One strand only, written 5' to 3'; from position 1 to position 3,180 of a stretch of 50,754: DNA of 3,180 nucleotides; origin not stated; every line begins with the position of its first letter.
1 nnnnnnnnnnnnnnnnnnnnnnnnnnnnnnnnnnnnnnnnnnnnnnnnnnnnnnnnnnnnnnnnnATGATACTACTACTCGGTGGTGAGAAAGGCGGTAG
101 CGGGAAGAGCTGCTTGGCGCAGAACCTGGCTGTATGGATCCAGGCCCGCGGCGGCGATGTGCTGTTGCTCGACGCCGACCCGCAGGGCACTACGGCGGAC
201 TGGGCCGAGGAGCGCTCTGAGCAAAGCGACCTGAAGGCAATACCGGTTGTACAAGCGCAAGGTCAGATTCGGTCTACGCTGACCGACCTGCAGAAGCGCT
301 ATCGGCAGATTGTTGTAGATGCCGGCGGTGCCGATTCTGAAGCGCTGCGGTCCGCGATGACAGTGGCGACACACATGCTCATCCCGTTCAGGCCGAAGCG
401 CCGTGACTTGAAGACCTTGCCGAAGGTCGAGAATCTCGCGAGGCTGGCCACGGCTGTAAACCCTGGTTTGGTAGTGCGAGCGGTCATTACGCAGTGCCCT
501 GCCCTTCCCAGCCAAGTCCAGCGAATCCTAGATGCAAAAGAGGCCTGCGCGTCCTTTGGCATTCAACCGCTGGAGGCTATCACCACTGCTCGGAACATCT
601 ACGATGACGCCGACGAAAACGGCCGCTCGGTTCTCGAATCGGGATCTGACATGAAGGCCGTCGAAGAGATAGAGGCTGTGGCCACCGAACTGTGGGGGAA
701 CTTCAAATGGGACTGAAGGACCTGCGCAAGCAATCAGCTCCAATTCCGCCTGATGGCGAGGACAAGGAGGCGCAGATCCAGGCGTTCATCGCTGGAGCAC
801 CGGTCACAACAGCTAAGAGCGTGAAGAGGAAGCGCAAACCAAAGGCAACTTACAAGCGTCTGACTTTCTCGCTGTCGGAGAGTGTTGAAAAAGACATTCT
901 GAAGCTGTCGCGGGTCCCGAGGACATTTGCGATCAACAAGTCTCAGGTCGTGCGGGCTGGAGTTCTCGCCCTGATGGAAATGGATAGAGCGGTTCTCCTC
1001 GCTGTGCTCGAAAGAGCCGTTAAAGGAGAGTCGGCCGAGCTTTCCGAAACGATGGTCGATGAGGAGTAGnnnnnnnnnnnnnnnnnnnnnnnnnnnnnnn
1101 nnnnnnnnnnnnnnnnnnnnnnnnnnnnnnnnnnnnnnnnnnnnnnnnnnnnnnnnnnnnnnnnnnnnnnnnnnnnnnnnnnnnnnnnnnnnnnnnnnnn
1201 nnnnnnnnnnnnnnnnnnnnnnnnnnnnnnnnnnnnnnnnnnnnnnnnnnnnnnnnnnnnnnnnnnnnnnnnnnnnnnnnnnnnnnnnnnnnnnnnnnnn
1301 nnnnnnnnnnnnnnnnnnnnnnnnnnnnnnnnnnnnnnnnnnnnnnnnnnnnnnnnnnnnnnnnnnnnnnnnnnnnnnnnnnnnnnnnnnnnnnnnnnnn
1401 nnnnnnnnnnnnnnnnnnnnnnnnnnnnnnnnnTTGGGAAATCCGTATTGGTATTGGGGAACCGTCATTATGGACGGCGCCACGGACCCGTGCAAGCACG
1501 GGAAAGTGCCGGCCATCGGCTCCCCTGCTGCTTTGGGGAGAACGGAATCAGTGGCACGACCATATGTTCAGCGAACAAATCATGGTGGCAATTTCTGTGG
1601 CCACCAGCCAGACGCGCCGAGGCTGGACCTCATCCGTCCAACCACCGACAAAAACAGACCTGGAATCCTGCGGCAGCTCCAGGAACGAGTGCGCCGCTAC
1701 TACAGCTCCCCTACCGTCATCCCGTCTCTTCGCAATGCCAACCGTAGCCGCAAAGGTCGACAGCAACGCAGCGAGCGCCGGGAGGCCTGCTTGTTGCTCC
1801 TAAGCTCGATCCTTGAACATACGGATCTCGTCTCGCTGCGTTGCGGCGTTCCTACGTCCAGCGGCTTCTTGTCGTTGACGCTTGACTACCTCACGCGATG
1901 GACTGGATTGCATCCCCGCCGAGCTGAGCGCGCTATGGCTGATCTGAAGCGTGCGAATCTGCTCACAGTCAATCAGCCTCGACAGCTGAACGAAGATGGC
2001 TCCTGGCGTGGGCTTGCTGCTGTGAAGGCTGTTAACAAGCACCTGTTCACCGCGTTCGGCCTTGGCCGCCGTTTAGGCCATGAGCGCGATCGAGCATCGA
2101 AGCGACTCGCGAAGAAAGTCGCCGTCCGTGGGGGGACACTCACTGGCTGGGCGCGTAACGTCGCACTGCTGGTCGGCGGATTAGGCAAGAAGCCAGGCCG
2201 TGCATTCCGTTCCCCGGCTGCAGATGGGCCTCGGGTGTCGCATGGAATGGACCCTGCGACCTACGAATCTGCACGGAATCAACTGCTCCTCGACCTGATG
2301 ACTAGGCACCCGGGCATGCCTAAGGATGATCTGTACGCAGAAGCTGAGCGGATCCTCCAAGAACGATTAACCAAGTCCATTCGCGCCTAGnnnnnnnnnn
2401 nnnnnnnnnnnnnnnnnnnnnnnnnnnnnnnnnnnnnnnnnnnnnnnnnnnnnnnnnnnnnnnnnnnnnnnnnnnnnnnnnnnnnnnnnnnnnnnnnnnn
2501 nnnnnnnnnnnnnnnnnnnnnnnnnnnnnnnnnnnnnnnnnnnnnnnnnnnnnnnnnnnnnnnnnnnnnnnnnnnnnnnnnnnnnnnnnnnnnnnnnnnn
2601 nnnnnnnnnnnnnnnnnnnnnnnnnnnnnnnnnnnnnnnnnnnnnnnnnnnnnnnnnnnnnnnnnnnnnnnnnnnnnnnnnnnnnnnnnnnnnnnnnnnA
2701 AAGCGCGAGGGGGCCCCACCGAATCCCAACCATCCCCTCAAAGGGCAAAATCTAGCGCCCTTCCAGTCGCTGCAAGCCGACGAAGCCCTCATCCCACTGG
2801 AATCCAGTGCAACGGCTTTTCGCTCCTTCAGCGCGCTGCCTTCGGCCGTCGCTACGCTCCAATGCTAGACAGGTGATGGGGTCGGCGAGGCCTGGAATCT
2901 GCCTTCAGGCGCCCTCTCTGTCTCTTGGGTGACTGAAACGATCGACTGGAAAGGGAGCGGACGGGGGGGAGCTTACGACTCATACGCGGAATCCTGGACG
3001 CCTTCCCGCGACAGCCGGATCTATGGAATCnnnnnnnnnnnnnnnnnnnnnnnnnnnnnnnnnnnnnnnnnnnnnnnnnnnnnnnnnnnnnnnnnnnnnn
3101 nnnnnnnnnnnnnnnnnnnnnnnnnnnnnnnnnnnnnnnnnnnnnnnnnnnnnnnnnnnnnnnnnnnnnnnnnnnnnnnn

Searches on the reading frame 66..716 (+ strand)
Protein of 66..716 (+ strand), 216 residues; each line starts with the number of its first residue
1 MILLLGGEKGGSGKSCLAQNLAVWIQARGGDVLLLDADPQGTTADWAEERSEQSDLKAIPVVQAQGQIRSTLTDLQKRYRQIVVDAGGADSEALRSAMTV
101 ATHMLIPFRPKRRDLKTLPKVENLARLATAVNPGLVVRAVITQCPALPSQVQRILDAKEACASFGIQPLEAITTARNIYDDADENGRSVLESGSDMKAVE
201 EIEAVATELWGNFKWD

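Call 7: search_protein_families(library=pfam, proteins=[window:66-716:+], max_evalue=0.01)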
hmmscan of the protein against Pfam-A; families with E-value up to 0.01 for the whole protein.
window:66-716:+ (216 aa): 9 families
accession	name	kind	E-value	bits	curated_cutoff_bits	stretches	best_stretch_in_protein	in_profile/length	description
PF13614.12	AAA_31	-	1.2e-10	42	27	1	7-48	8-49/177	AAA domain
PF01656.29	CbiA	-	5.1e-10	39.8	25.4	1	7-117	5-54/125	CobQ/CobB/MinD/ParA nucleotide binding domain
PF09140.17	MipZ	-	9.4e-10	38.7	20.7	1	2-122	2-143/262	ATPase MipZ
PF10609.15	ParA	-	2.3e-08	34.2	27.1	1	7-73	10-80/246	NUBPL iron-transfer P-loop NTPase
PF06564.18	CBP_BcsQ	-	0.00016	21.7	21.3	0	2-40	3-41/234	Cellulose biosynthesis protein BcsQ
PF02374.21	ArsA_ATPase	-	0.00058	19.6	24.3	1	3-52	4-52/305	Anion-transporting ATPase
PF13671.12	AAA_33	-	0.0014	19.3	27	1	10-107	8-98/143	AAA domain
PF00142.24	Fer4_NifH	-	0.002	18.1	25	1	9-43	8-42/271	4Fe-4S iron sulfur cluster binding proteins, NifH/frxC family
PF13481.12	AAA_25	-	0.009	16.1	27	0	10-137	42-148/195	AAA domain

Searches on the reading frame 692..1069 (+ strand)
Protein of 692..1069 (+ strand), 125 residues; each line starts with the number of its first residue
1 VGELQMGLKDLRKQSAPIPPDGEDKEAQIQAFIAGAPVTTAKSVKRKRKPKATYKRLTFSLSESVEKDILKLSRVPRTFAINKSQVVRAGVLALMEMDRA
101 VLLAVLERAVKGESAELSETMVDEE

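Call 7: search_protein_families(library=pfam, proteins=[window:692-1069:+], max_evalue=0.01)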
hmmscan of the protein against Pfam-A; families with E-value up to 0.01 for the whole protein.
window:692-1069:+ (125 aa): 0 families

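Call 16: search_protein_families(library=ncbifam, proteins=[window:692-1069:+], max_evalue=0.1)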
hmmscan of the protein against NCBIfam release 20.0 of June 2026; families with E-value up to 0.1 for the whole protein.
window:692-1069:+ (125 aa): 2 families
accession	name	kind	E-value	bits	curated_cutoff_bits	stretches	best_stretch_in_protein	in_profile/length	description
TIGR00244.1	TIGR00244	equivalog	0.023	14.7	124.65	1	35-120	16-98/147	transcriptional regulator NrdR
TIGR01850.1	argC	equivalog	0.064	12.5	233.6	1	36-115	241-320/345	N-acetyl-gamma-glutamyl-phosphate reductase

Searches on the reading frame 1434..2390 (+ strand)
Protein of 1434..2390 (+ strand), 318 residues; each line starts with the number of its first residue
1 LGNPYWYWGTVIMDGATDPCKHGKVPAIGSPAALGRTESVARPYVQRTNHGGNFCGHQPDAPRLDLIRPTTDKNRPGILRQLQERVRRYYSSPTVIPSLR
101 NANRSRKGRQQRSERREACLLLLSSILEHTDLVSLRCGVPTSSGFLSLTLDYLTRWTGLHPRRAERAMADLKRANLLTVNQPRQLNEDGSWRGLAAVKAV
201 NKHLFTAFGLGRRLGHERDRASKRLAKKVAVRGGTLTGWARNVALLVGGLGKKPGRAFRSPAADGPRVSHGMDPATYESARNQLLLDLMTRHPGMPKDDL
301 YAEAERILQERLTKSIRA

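Call 7: search_protein_families(library=pfam, proteins=[window:1434-2390:+], max_evalue=0.01)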
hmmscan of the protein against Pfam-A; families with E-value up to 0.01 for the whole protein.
window:1434-2390:+ (318 aa): 0 families

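Call 14: search_solved_structures(query=window:1434-2390:+, max_evalue=1)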
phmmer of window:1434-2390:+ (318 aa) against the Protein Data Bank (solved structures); distinct sequences matched with E-value up to 1: 2.
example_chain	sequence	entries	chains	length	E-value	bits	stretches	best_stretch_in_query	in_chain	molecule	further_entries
2x78_A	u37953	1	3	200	0.86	11.7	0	139-188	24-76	INTEGRASE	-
2x6n_A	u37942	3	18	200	0.89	11.7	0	139-188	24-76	INTEGRASE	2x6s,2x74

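Call 15: find_homologous_proteins(query=window:1434-2390:+, max_evalue=0.001)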
Query window:1434-2390:+ (318 aa): 299 proteins with E <= 0.001 among 3997 candidates; the best 120 are listed.
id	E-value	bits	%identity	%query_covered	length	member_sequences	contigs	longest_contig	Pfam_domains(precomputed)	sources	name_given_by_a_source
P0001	5.4e-193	658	97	96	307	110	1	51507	-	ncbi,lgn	-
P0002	5.7e-116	405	71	85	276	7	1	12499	-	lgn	-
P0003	1.6e-114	400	69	85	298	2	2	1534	-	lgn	-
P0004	1.2e-113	397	68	85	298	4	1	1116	-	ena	-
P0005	5.6e-112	392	68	85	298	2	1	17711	-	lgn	-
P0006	1.3e-111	391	68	85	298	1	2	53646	-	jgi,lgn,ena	-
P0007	1.5e-111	390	68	85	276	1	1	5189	-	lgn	-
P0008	1.6e-111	390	68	86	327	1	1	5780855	-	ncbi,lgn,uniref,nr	ncbi:hypothetical protein [Pseudomonas sp. Q1-7]|uniref:hypothetical protein n=1 Tax=Pseudomonas sp.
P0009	3.1e-111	389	65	85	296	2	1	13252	-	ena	-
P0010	1.2e-110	387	66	89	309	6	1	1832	-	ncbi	ncbi:hypothetical protein D9M69_442590 [compost metagenome]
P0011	1.2e-110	387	65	85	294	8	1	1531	-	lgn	-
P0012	1.2e-110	387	69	86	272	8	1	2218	-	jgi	jgi:hypothetical protein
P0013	1.8e-110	387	67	87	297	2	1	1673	-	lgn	-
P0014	4.7e-110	386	68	86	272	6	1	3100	-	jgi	jgi:hypothetical protein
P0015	6.3e-110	385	67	85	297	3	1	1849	-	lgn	-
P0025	9.5e-104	365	63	85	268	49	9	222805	-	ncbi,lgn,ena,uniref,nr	ncbi:TPA: hypothetical protein SMT25_005598 [Pseudomonas aeruginosa]|uniref:hypothetical protein n=1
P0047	7.1e-98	346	63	85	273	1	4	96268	-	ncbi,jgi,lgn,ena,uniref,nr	ncbi:hypothetical protein LCGC14_0393400 [marine sediment metagenome]|uniref:Uncharacterized protein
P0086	7.0e-82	293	56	85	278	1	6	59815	-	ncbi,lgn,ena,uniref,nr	ncbi:hypothetical protein [Metapseudomonas furukawaii]|uniref:hypothetical protein n=1 Tax=Metapseud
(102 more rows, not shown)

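Call 16: search_protein_families(library=ncbifam, proteins=[window:1434-2390:+], max_evalue=0.1)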
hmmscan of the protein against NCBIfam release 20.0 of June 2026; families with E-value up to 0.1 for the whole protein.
window:1434-2390:+ (318 aa): 0 families

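Call 18: find_encoding_contigs(protein=P0006, flank=5000, max_places=1)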
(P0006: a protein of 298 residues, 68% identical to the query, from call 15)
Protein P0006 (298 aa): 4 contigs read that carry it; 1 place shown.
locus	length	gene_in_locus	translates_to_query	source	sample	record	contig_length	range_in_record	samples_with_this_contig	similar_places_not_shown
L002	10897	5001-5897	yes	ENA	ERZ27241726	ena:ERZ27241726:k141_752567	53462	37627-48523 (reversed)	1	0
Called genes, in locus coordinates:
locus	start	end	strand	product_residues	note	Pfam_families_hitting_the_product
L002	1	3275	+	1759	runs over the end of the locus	PF11924:IAT_beta, PF02369:Big_1, PF02369:Big_1, PF09134:Invasin_D3, PF02369:Big_1, PF09134:Invasin_D3, PF02369:Big_1, PF09134:Invasin_D3, +18 more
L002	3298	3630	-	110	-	PF16509:KORA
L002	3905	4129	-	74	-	-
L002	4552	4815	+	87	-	-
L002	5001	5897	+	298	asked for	-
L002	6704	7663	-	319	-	PF02899:Phage_int_SAM_1, PF00589:Phage_integrase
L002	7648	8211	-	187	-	-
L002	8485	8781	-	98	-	PF21716:dnstrm_HI1420, PF01381:HTH_3 (weak)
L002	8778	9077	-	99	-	PF05973:Gp49 (weak)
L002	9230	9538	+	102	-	-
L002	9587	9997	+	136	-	-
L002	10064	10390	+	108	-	-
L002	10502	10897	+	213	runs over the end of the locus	PF01656:CbiA, PF09140:MipZ (faint), PF10609:ParA (weak), PF13614:AAA_31 (weak)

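Call 19: find_encoding_contigs(protein=P0025, flank=5000, max_places=1)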
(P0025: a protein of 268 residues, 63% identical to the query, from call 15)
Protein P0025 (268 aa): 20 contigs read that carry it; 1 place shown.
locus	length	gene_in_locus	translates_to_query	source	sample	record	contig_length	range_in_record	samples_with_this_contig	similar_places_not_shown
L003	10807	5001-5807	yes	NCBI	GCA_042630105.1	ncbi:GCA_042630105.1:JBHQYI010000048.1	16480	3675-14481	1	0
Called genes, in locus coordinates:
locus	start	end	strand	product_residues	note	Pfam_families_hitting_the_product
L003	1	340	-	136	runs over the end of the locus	PF01850:PIN (weak), PF13470:PIN_3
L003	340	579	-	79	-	PF16762:RHH_6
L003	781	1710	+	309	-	PF00239:Resolvase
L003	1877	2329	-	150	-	PF09722:Xre_MbcA_ParS_C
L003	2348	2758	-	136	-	-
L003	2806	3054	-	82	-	-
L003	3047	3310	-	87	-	-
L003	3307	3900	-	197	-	PF00239:Resolvase, PF02796:HTH_7 (faint), PF13384:HTH_23, PF13551:HTH_29 (weak)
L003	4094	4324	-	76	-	-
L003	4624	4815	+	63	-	-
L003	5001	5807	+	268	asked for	-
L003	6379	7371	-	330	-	PF11799:IMS_C, PF13438:DUF4113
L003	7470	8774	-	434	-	PF08448:PAS_4, PF00989:PAS, PF08447:PAS_3, PF13426:PAS_9, PF08448:PAS_4, PF08447:PAS_3, PF13426:PAS_9, PF00015:MCPsignal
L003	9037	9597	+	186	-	PF00239:Resolvase, PF02796:HTH_7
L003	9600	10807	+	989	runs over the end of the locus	PF13700:DUF4158, PF01526:DDE_Tnp_Tn3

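Call 20: find_encoding_contigs(protein=P0047, flank=5000, max_places=1)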
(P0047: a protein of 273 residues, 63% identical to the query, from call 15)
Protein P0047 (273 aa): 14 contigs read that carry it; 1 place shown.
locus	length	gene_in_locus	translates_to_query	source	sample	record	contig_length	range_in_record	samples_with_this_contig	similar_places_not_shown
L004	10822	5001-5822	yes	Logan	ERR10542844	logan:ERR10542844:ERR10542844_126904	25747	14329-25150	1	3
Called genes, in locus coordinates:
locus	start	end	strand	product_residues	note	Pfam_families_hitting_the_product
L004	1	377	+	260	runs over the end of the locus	PF04335:VirB8 (faint)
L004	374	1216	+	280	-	PF03524:CagX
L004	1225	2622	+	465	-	PF03743:TrbI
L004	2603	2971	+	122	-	-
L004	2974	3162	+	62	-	-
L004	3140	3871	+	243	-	PF01464:SLT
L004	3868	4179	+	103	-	-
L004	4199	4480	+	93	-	-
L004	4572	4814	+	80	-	-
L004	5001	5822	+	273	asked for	-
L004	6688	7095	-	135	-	PF08808:RES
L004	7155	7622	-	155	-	PF20432:Xre-like-HTH, PF09722:Xre_MbcA_ParS_C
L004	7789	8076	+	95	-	-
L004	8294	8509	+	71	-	-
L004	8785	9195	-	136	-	PF13411:MerR_1, PF00376:MerR, PF09278:MerR-DNA-bind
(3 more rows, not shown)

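Call 21: find_encoding_contigs(protein=P0086, flank=5000, max_places=1)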
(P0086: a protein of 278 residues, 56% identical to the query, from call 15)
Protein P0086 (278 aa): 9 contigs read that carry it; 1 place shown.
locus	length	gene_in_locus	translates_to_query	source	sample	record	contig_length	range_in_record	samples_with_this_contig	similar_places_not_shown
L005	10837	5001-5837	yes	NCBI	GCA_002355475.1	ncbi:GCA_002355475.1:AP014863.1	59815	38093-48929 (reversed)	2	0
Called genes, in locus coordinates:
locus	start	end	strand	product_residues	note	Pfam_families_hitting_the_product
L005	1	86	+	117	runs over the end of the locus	-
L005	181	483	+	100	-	PF16509:KORA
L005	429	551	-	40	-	-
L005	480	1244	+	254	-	PF01656:CbiA, PF09140:MipZ, PF10609:ParA (weak), PF13614:AAA_31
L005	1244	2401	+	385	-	PF02195:ParB_N (weak), PF08535:KorB, PF06613:KorB_C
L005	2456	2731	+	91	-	-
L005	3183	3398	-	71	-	-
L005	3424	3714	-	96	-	-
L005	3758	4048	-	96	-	PF21716:dnstrm_HI1420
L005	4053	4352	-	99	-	-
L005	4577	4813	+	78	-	-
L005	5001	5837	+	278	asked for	-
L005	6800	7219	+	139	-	PF03230:Antirestrict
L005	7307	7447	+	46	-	-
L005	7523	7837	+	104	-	-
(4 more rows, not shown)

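Call 90: predict_structure(alignment_id=A2)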
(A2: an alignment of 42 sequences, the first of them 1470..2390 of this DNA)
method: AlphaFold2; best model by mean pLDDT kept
length: 306 residues; sequences in the alignment: 42
mean_pLDDT: 80.4   pTM: 0.61
mean pLDDT of the five models: 80.4, 80.2, 78.8, 78.7, 78.6
residues with pLDDT >= 90: 157; 70-90: 65; 50-70: 47; < 50: 37
segments of 3 or more residues with pLDDT < 50: 1-3, 22-24, 229-254
pLDDT, mean of each block of 10 residues (from residue 1): 49 53 57 59 79 89 90 93 89 85 95 95 90 89 94 94 88 76 88 96 96 89 56 42 42 55 91 98 97 95 87
secondary structure, 60 per line:
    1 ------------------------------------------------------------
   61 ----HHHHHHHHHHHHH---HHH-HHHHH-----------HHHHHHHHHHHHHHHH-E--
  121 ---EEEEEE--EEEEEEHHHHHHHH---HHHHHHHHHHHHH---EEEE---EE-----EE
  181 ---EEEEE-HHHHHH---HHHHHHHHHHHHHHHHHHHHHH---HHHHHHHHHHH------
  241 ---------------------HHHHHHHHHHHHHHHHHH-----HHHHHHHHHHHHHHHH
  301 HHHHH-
elements in order: H65-77 H85-89 H101-116 E124-129 E132-137 H138-145 H149-161 E165-168 E184-188 H190-195 H199-220 H224-234 H262-279 H285-305

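Call 92: fold_search(model_id=the predicted structure, library=pdb)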
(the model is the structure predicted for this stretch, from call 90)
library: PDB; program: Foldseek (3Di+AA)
matches with E <= 10: 724; with E <= 0.001: 0
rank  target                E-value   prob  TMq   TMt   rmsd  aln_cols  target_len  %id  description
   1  6gyl_W                8.2e-02  0.94  0.20  0.30  14.4       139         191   14  Structure of a yeast closed complex with distorted DNA (core CCdist) (released 2018-12-05)
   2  5oqj_W                8.2e-02  0.94  0.20  0.23  14.4       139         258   14  STRUCTURE OF YEAST TRANSCRIPTION PRE-INITIATION COMPLEX WITH TFIIH (released 2018-04-25)
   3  5oqm_W                8.2e-02  0.94  0.20  0.23  14.4       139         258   14  STRUCTURE OF YEAST TRANSCRIPTION PRE-INITIATION COMPLEX WITH TFIIH AND CORE MEDIATOR (released 2018-05-09)
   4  6pco_A                9.1e-02  0.85  0.21  0.42  10.9       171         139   10  Mechanism for regulation of DNA binding of Bordetella bronchiseptica BpsR by 6-hydroxynicotinic acid (released 2019-11-06)
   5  6pcp_A                9.6e-02  0.75  0.18  0.37  13.6       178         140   12  Mechanism for regulation of DNA binding of Bordetella bronchiseptica BpsR by 6-hydroxynicotinic acid (released 2019-11-06)
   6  3r0a_A                1.1e-01  0.98  0.21  0.49  10.4       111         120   17  Possible transcriptional regulator from Methanosarcina mazei Go1 (gi 21227196) (released 2011-03-23)
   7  9guk_B                1.2e-01  0.69  0.19  0.25   8.6       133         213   16  Crystal structure of transcription factor NtcA from Synechococcus elongatus in complex with its transcriptional co- ac (released 2025-03-12)
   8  4em0                  1.3e-01  0.84  0.15  0.27   9.0       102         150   13  staphylococcus aureus MarR in complex with salicylate and kanamycin (released 2013-04-17)
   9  3cjn                  1.3e-01  0.69  0.19  0.35   9.1       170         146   10  Crystal structure of transcriptional regulator, MarR family, from Silicibacter pomeroyi (released 2008-03-25)
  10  6pln_B                1.4e-01  0.89  0.15  0.39  10.3        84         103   15  X-ray crystal structure of Pyrococcus furiosus general transcription factor TFE-alpha (released 2020-07-08)
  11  6xjf_B                1.4e-01  0.84  0.20  0.47  11.2       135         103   14  X-ray crystal structure of Pyrococcus furiosus general transcription factor TFE-alpha (SeMet labeled protein) (released 2020-07-08)
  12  2nyx_A                1.5e-01  0.44  0.18  0.33  12.9       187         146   14  Crystal structure of RV1404 from Mycobacterium tuberculosis (released 2006-12-05)
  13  2xhk_B                1.6e-01  0.66  0.18  0.25   8.7       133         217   16  Crystal structure of transcription factor NtcA from Synechococcus elongatus bound to 2-oxoglutarate (released 2010-08-18)
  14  3cuo_A                1.7e-01  0.84  0.20  0.52   8.7       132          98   14  Crystal structure of the predicted DNA-binding transcriptional regulator from E. coli (released 2008-06-17)
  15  6cmv_C                1.7e-01  0.90  0.17  0.41  10.7        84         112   17  Crystal structure of Archaeal Biofilm Regulator (AbfR2) from Sulfolobus acidocaldarius (released 2018-11-14)
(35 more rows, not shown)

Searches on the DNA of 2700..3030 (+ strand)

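Call 71: search_dna_similar(query=window:2700-3030:+, collection=plasmids, mode=near, max_rows=60)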
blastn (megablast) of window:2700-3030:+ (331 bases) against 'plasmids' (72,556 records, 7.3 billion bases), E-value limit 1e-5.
Records with a match: 56; places in all: 56; records where one place covers at least 80% of the query: 49.
Best place of each record, by identity: 95-99% 50; 90-95% 2; 80-90% 4.
By first word of the organism name: Pseudomonas 56.
By predicted mobility (MOB-suite, as given by PLSDB): non-mobilizable 56.
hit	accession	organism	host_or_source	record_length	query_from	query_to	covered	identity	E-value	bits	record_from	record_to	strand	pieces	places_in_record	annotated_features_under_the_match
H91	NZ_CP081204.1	Pseudomonas aeruginosa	Severely burned patient,burn wound,burn ...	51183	1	331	100%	98.2%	1e-162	579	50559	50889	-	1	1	hypothetical protein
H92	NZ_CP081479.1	Pseudomonas aeruginosa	Homo sapiens,burn wound,burn wound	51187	1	331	100%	98.2%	1e-162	579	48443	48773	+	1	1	hypothetical protein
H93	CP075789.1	Pseudomonas aeruginosa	Homo sapiens,Cell culture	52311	1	331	100%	98.2%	1e-162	579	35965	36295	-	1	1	none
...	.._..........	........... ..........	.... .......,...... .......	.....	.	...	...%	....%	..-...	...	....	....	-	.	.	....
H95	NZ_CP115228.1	Pseudomonas aeruginosa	Homo sapiens,culture samples from human ...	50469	1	331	100%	98.2%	1e-162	579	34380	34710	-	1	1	none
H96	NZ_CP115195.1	Pseudomonas aeruginosa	Homo sapiens,culture samples from human ...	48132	1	331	100%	98.2%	1e-162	579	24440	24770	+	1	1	none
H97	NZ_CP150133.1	Pseudomonas aeruginosa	Homo sapiens,Urinary sample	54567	1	331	100%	98.2%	1e-162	579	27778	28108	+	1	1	none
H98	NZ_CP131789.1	Pseudomonas aeruginosa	-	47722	1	331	100%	98.2%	1e-162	579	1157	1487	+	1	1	hypothetical protein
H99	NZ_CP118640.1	Pseudomonas aeruginosa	Homo sapiens,Urinary catheter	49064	1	331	100%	98.2%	1e-162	579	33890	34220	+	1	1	none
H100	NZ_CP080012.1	Pseudomonas aeruginosa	Homo sapiens,blood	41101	1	331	100%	97.9%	5e-161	573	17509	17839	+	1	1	none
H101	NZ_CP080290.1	Pseudomonas aeruginosa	Homo sapiens,feces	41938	1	331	100%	97.9%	5e-161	573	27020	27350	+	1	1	none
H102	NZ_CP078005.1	Pseudomonas aeruginosa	Homo sapiens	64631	1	331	100%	97.9%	5e-161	573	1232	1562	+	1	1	none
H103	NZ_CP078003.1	Pseudomonas aeruginosa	Homo sapiens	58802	1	331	100%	97.9%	5e-161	573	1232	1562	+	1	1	none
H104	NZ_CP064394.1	Pseudomonas aeruginosa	Homo sapiens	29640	1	331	100%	97.9%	5e-161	573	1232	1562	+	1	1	none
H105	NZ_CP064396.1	Pseudomonas aeruginosa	Homo sapiens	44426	1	331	100%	97.9%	5e-161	573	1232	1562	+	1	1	none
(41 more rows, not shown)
